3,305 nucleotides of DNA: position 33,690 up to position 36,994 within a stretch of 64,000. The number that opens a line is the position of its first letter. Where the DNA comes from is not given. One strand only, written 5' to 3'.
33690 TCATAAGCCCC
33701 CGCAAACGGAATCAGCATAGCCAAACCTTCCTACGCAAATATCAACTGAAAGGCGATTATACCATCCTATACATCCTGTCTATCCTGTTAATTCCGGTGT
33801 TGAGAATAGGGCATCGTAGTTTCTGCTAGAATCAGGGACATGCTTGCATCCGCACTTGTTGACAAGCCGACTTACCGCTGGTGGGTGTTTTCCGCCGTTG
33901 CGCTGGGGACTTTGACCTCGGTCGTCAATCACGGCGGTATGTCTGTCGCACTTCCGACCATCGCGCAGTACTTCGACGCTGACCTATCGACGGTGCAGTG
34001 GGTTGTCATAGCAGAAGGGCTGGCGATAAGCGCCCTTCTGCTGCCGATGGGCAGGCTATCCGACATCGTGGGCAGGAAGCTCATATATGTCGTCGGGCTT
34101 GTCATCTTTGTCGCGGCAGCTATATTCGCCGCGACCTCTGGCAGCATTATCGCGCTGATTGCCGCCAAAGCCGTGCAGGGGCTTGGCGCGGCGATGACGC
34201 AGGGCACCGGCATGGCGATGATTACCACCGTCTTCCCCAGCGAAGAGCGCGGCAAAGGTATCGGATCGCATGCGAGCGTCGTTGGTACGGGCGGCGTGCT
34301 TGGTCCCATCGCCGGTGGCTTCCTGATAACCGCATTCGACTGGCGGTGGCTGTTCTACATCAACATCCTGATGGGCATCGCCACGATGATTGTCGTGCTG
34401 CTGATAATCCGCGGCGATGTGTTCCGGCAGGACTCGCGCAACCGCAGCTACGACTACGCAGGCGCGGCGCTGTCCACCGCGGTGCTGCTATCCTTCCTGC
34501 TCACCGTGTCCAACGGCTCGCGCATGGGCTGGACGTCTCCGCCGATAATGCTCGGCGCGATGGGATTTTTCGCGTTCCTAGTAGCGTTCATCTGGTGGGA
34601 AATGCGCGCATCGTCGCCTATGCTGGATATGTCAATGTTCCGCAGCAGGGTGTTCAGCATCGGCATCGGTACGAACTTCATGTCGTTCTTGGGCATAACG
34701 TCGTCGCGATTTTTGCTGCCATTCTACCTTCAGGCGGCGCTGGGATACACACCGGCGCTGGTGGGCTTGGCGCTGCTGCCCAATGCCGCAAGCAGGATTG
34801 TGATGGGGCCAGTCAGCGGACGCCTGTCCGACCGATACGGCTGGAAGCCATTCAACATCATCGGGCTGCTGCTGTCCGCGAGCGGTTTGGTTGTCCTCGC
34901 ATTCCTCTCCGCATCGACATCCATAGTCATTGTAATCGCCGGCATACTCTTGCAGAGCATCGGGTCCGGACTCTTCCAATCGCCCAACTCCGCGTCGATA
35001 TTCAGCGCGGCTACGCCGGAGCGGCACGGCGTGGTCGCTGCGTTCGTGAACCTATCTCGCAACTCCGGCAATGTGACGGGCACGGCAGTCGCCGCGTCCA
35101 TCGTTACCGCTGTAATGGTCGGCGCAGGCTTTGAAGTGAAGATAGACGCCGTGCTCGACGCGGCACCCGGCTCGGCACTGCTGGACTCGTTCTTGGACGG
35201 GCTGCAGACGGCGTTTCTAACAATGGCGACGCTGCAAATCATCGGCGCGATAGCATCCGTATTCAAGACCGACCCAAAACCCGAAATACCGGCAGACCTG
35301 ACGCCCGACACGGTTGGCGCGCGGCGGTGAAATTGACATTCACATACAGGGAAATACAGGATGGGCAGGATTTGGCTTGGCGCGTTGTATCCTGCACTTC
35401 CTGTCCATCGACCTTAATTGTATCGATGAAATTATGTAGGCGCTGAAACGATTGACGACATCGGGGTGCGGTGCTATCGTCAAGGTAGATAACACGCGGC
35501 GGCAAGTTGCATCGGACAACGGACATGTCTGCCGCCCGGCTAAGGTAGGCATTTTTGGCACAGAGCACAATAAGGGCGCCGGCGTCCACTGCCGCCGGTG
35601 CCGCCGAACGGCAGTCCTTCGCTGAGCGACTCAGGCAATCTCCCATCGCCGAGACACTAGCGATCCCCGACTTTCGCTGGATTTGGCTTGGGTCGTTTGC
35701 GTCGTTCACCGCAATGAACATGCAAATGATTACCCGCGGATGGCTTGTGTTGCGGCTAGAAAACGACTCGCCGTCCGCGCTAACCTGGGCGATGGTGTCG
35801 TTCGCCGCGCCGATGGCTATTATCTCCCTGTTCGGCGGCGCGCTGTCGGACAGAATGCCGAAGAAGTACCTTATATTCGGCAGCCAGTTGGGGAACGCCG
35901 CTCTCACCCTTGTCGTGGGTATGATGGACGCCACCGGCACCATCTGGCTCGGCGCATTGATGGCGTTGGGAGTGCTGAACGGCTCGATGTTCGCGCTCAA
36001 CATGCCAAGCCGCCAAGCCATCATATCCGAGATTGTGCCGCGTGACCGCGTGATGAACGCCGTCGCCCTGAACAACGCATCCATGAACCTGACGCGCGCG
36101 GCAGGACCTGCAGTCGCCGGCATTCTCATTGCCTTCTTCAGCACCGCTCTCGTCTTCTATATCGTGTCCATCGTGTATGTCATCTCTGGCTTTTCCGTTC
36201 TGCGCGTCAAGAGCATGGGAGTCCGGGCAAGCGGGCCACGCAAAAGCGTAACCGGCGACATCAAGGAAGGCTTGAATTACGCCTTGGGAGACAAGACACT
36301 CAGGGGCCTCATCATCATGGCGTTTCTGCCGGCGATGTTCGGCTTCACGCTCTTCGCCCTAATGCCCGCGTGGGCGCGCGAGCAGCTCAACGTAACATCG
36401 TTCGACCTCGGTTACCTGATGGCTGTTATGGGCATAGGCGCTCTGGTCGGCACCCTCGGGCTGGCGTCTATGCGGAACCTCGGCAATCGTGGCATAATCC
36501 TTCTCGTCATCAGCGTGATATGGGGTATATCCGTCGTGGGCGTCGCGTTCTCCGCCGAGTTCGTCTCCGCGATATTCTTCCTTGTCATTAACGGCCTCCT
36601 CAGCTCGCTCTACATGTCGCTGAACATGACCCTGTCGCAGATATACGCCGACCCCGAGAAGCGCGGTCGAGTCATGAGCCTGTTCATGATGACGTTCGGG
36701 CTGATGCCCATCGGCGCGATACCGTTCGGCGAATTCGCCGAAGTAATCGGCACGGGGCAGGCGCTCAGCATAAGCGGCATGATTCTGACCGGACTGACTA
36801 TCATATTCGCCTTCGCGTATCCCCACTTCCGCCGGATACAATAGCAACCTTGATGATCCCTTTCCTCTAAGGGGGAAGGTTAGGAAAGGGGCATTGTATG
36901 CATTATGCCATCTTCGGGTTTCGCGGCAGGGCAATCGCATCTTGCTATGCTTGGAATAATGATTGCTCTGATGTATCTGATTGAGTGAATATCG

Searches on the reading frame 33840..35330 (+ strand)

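Call 34: search_protein_families(library=pfam, proteins=[window:33840-35330:+], max_evalue=0.001)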
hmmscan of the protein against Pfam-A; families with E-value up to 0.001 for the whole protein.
window:33840-35330:+ (496 aa): 4 families
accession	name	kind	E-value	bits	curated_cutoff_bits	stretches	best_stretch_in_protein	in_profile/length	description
PF07690.21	MFS_1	-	1.6e-59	202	33.4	3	21-249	2-221/347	Major Facilitator Superfamily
PF06609.19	TRI12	-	5.4e-09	35.5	23.2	1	35-269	64-308/599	Fungal trichothecene efflux pump (TRI12)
PF00083.30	Sugar_tr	-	2e-07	30.7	22.3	1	68-188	64-190/452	Sugar (and other) transporter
PF12832.13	MFS_1_like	-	3e-07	30.3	25.2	1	64-173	261-372/373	MFS_1 like family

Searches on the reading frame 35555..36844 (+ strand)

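Call 34: search_protein_families(library=pfam, proteins=[window:35555-36844:+], max_evalue=0.001)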
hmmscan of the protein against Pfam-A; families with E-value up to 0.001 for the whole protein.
window:35555-36844:+ (429 aa): 2 families
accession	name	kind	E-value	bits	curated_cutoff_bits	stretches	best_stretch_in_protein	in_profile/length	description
PF05977.19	MFS_3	-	9.1e-51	173.3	27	1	35-422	7-395/524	Transmembrane secretion effector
PF07690.21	MFS_1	-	3.5e-40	138.4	33.4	1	43-385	1-343/347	Major Facilitator Superfamily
